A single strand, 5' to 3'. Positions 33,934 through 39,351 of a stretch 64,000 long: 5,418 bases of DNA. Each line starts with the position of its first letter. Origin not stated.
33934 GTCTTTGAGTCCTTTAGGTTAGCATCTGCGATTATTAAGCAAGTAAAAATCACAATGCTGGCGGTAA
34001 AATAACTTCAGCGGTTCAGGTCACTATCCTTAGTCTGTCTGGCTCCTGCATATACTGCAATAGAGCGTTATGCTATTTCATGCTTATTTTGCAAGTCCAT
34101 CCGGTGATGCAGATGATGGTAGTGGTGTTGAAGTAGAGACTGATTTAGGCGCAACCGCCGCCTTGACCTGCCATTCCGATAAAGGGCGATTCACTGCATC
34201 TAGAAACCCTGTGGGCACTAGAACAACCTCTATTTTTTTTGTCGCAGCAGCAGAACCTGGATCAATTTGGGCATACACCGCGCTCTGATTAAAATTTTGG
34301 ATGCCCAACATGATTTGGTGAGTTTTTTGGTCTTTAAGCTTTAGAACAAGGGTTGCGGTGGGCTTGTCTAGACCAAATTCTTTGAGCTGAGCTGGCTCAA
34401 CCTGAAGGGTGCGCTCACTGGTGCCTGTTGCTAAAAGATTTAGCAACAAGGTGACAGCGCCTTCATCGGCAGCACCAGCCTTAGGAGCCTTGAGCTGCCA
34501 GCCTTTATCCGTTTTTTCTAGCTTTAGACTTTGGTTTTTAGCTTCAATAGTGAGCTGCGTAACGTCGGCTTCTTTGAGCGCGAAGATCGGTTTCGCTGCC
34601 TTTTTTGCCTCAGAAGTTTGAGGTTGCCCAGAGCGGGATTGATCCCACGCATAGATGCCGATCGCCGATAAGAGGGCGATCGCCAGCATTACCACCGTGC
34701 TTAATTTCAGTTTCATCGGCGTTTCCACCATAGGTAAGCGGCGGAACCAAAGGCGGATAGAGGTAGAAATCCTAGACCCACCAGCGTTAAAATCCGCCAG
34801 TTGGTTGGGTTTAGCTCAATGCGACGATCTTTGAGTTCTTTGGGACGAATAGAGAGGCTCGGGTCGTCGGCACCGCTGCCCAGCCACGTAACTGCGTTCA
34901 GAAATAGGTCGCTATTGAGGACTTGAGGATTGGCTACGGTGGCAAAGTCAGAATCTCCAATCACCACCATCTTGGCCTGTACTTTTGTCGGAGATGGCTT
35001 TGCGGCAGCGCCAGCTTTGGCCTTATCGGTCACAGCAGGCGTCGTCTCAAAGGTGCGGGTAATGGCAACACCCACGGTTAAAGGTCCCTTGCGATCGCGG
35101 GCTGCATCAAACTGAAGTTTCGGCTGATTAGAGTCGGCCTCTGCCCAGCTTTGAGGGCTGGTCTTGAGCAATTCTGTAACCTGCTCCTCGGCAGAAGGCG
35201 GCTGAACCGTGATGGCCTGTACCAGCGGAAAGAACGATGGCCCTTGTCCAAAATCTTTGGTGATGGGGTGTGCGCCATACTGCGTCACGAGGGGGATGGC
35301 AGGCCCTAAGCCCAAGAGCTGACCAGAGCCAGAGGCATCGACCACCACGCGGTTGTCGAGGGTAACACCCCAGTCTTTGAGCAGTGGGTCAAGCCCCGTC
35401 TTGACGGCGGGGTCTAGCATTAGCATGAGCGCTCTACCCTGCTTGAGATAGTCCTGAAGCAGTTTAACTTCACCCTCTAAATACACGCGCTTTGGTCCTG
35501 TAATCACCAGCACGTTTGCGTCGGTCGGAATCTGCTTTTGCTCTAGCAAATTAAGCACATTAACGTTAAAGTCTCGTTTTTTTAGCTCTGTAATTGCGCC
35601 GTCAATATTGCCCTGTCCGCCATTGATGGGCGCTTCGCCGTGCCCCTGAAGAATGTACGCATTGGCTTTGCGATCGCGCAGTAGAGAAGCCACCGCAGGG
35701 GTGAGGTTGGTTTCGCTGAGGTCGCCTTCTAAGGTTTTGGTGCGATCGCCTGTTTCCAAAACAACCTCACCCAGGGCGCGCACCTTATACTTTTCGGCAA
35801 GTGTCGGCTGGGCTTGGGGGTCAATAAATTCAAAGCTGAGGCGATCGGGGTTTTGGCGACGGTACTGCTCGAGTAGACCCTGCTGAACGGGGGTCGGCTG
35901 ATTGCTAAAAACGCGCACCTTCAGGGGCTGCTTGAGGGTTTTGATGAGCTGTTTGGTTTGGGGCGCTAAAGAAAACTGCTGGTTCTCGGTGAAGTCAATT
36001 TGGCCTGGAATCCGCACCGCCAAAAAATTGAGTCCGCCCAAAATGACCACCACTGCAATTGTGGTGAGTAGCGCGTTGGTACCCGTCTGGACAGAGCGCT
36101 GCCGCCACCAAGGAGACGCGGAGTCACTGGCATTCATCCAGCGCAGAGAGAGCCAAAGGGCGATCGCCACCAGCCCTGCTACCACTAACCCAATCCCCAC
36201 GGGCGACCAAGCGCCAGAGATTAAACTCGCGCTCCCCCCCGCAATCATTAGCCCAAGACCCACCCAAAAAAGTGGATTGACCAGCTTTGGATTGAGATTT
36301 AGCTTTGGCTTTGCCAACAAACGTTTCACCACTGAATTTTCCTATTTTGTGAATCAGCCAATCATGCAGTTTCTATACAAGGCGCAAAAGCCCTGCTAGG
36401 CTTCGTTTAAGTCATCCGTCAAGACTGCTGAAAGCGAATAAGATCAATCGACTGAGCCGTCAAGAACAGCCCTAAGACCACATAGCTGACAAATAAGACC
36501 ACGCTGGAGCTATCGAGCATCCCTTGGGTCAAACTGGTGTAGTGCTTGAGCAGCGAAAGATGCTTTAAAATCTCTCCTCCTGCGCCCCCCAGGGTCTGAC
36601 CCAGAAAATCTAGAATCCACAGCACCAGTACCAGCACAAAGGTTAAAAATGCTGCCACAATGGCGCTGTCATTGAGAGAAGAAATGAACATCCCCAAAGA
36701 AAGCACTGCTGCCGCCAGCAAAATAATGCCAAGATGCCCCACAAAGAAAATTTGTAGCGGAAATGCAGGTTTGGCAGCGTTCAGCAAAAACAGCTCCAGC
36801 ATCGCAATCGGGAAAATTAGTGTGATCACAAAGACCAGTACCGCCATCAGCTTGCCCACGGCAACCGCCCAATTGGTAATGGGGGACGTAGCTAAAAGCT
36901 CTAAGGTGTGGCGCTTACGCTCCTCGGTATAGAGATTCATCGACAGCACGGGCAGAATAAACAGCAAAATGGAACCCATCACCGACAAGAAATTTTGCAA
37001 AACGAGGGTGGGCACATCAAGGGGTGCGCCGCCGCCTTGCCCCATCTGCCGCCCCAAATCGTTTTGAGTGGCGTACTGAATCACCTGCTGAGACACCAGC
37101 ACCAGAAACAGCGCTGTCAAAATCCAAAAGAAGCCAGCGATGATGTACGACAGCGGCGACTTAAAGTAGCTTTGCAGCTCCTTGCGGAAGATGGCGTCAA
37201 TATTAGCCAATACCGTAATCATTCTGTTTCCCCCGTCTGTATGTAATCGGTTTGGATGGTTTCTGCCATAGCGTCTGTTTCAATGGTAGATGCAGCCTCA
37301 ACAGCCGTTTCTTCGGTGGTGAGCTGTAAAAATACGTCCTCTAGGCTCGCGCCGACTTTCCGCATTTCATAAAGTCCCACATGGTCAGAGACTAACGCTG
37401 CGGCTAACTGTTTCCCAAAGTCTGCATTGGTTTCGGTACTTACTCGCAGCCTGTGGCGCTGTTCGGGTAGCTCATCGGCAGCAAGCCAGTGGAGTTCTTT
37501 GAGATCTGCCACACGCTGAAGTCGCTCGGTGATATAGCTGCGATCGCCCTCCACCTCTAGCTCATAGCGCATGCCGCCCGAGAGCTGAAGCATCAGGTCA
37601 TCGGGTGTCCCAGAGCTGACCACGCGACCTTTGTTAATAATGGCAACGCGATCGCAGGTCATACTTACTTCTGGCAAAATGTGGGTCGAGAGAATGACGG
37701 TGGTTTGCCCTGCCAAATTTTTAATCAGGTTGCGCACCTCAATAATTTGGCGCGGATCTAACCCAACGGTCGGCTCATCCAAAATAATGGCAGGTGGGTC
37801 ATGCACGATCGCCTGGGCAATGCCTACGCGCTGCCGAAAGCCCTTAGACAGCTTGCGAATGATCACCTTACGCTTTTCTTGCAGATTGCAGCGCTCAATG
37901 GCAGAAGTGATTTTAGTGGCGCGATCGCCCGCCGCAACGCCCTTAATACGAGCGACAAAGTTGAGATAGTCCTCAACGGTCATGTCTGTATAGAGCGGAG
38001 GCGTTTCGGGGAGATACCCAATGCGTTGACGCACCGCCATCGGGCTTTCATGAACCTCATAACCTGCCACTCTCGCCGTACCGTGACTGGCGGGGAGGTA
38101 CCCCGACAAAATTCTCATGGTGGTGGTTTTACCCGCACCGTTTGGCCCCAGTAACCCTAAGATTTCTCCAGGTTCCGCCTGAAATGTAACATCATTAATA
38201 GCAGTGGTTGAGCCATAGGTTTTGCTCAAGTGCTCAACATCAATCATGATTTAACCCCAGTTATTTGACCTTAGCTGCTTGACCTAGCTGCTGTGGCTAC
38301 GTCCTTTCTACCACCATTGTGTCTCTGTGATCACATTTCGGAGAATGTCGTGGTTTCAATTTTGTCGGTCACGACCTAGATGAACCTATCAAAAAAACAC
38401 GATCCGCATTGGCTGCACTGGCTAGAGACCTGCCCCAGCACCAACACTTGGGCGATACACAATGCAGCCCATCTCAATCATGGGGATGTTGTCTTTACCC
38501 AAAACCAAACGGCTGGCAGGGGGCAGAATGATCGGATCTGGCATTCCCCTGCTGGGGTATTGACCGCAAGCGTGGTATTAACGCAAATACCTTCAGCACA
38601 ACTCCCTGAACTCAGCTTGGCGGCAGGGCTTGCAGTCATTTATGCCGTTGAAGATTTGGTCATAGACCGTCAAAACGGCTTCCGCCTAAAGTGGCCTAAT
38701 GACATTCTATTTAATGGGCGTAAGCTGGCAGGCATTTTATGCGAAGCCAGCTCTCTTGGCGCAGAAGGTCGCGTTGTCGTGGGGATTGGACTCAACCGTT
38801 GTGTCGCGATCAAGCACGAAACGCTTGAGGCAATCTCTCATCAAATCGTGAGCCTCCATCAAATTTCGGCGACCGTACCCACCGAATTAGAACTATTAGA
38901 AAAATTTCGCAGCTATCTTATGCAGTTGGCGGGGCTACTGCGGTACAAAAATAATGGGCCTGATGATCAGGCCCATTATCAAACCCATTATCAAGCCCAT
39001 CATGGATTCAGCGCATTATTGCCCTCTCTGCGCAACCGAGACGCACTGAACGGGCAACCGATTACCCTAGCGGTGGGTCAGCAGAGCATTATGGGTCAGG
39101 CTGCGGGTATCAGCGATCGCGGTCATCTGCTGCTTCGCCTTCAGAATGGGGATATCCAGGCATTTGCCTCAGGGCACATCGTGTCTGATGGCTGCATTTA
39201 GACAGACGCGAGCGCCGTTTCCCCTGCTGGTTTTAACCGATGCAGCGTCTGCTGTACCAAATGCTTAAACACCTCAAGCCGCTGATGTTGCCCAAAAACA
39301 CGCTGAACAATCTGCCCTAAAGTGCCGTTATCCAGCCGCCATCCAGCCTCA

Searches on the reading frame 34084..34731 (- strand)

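Call 30: search_protein_families(library=pfam, proteins=[window:34084-34731:-], max_evalue=0.0001)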
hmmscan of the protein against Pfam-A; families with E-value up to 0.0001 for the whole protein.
window:34084-34731:- (215 aa): 1 family
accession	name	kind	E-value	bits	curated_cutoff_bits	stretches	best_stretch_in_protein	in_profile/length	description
PF14238.11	DUF4340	-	2.2e-14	54.5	25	1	78-193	1-108/183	Domain of unknown function (DUF4340)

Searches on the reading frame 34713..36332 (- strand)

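Call 30: search_protein_families(library=pfam, proteins=[window:34713-36332:-], max_evalue=0.0001)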
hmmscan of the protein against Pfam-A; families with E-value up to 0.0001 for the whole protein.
window:34713-36332:- (539 aa): 3 families
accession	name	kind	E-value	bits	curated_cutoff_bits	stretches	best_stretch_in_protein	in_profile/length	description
PF09822.16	ABC_transp_aux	-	5e-35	121.6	34.7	1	225-468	4-263/288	ABC-type uncharacterized transport system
PF23357.1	DUF7088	-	5.7e-13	49.4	27.8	1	116-195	1-88/105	Domain of unknown function (DUF7088)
PF23355.1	IFT52_GIFT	-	4e-05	23.2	27.2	0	266-332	40-110/246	IFT52 GIFT domain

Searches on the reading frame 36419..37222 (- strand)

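Call 31: search_protein_families(library=pfam, proteins=[window:36419-37222:-], max_evalue=0.0001)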
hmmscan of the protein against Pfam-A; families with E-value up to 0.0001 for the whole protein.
window:36419-37222:- (267 aa): 4 families
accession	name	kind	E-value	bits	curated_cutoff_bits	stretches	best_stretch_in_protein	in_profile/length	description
PF12679.13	ABC2_membrane_2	-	1.6e-12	47.7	27.2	1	30-204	15-198/283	ABC-2 family transporter protein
PF01061.29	ABC2_membrane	-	1e-08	35.5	26.9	1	9-203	4-175/211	ABC-2 type transporter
PF12730.13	ABC2_membrane_4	-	2.3e-05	24.9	27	1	77-199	51-177/179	ABC-2 family transporter protein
PF12698.13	ABC2_membrane_3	-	2.8e-05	23.8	31.6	1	76-202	162-283/347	ABC-2 family transporter protein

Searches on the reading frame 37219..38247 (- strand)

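Call 31: search_protein_families(library=pfam, proteins=[window:37219-38247:-], max_evalue=0.0001)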
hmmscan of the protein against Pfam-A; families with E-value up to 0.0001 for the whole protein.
window:37219-38247:- (342 aa): 2 families
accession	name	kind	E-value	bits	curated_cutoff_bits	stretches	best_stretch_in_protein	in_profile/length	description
PF00005.33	ABC_tran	-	1.2e-29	104.1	25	1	18-160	2-136/137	ABC transporter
PF13304.12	AAA_21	-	1.5e-13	52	27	1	124-192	229-300/304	AAA domain, putative AbiEii toxin, Type IV TA system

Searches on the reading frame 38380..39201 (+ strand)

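Call 31: search_protein_families(library=pfam, proteins=[window:38380-39201:+], max_evalue=0.0001)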
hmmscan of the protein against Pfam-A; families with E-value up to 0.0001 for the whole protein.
window:38380-39201:+ (273 aa): 2 families
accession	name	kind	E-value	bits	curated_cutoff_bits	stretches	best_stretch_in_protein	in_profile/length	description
PF03099.24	BPL_LplA_LipB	-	2.5e-22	79.7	21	1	18-139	5-133/133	Biotin/lipoate A/B protein ligase family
PF02237.23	BPL_C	-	1e-07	32.2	21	1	225-267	3-45/48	Biotin protein ligase C terminal domain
